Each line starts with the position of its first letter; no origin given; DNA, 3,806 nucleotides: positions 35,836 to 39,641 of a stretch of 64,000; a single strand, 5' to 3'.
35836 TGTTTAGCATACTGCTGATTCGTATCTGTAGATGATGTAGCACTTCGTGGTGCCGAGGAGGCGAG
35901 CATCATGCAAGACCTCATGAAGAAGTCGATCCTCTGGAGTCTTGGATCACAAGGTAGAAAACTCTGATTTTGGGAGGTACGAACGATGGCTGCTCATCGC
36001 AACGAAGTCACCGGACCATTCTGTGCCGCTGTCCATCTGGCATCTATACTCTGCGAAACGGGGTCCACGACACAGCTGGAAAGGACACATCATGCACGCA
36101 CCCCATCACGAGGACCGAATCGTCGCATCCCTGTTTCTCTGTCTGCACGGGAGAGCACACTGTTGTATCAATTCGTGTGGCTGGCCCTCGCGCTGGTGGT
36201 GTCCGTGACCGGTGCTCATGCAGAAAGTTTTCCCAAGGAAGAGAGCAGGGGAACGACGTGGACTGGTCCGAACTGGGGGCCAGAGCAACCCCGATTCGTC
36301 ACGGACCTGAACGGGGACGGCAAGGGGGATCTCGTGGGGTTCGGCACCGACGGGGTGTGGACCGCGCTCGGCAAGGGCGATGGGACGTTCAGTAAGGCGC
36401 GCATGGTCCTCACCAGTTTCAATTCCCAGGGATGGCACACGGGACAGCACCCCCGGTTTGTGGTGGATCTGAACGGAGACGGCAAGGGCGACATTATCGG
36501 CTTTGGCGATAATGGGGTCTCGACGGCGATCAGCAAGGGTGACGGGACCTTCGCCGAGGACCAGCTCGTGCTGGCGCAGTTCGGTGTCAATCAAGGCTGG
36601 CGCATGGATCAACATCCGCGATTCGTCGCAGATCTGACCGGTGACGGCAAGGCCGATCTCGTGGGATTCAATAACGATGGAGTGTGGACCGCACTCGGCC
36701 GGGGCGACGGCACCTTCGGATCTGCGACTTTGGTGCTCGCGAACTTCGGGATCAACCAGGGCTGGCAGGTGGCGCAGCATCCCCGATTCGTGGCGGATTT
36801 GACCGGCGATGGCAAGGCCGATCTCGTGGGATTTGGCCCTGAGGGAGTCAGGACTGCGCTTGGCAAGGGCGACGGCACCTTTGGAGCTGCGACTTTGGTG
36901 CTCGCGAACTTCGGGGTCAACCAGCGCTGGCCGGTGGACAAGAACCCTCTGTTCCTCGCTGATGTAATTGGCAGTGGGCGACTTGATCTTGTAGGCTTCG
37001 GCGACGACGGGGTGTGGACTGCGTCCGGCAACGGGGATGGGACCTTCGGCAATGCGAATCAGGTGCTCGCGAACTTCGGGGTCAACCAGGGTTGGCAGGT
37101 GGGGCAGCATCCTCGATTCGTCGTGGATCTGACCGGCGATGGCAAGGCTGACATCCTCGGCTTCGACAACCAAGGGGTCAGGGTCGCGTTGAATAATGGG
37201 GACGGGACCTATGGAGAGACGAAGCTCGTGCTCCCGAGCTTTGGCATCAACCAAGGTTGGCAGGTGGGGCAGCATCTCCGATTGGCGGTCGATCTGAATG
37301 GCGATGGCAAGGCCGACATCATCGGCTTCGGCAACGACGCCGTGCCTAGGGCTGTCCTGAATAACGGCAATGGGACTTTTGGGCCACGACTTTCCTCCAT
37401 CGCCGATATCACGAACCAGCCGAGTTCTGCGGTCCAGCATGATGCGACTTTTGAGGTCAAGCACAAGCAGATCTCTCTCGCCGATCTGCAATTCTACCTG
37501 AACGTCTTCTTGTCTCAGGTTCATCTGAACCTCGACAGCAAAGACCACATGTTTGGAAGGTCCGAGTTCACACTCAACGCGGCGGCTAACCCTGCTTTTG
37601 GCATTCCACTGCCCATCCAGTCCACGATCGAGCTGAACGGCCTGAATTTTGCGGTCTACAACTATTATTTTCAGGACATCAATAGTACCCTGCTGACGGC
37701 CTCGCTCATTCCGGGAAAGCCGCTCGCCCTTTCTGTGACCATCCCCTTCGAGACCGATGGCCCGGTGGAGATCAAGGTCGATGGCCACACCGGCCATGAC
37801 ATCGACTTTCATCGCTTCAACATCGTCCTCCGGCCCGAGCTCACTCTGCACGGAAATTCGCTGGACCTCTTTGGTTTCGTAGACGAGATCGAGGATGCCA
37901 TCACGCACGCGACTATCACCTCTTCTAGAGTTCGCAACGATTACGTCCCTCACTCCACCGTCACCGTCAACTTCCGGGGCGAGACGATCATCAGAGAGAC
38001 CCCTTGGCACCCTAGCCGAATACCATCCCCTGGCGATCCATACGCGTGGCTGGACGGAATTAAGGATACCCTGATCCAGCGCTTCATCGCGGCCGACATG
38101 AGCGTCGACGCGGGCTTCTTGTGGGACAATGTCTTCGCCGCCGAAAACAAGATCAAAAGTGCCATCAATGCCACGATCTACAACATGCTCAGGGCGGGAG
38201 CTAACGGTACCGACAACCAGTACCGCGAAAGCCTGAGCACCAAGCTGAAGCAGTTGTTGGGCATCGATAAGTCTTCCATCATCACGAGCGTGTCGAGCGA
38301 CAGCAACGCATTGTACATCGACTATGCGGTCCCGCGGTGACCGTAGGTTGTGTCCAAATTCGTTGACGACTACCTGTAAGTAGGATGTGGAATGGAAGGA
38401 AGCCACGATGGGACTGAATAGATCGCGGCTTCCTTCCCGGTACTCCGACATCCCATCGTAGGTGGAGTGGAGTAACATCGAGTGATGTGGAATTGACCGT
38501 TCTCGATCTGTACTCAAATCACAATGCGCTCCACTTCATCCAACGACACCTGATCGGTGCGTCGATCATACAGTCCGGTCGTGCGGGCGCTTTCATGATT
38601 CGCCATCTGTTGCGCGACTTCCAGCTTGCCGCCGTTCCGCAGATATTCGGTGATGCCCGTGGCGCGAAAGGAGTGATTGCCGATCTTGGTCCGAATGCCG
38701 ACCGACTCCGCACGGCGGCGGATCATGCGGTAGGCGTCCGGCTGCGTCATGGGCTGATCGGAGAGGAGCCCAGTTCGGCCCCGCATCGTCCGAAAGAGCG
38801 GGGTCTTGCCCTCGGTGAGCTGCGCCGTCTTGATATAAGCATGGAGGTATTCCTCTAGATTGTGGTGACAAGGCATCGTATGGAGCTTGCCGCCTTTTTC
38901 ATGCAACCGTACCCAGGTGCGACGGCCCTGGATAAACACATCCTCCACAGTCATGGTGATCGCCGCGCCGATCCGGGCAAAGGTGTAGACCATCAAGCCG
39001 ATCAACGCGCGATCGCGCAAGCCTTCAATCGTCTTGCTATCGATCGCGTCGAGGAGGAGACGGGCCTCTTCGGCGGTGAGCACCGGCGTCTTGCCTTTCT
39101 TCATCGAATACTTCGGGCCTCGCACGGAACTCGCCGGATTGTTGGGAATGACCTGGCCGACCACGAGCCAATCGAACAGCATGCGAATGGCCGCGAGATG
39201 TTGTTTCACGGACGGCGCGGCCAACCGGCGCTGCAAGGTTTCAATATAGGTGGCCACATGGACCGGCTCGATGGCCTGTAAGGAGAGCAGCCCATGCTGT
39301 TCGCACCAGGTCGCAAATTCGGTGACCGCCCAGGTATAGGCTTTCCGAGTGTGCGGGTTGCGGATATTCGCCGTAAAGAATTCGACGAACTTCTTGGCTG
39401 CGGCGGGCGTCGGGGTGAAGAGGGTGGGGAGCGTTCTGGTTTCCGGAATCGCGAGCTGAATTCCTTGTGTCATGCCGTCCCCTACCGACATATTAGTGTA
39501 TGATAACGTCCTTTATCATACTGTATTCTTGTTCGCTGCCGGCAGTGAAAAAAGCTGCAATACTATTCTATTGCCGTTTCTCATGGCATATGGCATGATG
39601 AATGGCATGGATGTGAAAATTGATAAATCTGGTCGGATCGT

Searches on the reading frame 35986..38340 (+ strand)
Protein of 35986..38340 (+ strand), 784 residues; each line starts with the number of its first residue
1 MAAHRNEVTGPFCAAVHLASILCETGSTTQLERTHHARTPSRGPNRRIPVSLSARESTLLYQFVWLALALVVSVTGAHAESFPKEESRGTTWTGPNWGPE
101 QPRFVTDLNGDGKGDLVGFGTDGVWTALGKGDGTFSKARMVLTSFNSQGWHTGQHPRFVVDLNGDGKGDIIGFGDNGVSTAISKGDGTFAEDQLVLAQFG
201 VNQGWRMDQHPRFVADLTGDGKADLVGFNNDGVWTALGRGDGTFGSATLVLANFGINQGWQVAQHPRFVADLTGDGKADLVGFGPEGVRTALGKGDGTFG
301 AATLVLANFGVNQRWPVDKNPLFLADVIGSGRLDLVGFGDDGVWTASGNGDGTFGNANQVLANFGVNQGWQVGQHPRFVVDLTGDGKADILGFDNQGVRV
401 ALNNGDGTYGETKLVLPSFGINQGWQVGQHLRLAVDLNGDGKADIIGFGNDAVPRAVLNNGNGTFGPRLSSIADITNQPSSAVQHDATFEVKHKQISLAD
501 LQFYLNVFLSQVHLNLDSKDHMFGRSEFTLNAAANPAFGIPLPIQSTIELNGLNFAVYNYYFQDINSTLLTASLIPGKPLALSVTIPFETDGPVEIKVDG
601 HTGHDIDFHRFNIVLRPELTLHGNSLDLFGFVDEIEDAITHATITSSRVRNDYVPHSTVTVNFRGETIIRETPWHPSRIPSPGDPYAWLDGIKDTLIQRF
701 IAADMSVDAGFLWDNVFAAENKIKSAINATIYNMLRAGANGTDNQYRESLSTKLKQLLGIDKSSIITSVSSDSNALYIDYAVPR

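Call 69: search_protein_families(library=pfam, proteins=[window:35986-38340:+], max_evalue=0.0001)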
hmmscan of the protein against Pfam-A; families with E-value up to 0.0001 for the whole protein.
window:35986-38340:+ (784 aa): 2 families
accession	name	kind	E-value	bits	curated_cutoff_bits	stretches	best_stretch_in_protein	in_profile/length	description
PF13517.12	FG-GAP_3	-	9.6e-34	116.2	26.9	3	216-281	1-60/61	FG-GAP-like repeat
PF01839.29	FG-GAP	-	1.2e-09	38.3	22.1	0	434-446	7-19/37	FG-GAP repeat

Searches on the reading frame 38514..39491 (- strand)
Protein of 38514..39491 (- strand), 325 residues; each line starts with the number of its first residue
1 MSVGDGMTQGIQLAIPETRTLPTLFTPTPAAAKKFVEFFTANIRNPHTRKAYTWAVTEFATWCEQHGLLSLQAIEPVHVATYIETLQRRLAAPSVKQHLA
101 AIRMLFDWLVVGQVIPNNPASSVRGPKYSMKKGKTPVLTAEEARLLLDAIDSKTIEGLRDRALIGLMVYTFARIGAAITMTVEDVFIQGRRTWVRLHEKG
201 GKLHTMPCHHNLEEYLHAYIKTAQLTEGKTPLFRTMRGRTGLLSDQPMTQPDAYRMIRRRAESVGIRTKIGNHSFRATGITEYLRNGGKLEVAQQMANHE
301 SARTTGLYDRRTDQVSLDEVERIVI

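Call 6: search_protein_families(library=pfam, proteins=[window:38514-39491:-])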
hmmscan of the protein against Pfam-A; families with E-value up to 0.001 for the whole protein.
window:38514-39491:- (325 aa): 3 families
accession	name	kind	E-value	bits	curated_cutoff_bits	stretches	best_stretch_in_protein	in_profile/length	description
PF00589.27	Phage_integrase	-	3.9e-23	82.5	27.1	1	137-313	2-170/172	Phage integrase family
PF02899.23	Phage_int_SAM_1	-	3.5e-09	37.3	22.3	1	45-110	15-80/83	Phage integrase, N-terminal SAM-like domain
PF13495.12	Phage_int_SAM_4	-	3e-08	34.4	27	1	35-110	5-79/85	Phage integrase, N-terminal SAM-like domain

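Call 7: search_protein_families(library=padloc, proteins=[window:38514-39491:-])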
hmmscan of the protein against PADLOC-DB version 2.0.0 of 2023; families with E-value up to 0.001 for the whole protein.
window:38514-39491:- (325 aa): 0 families
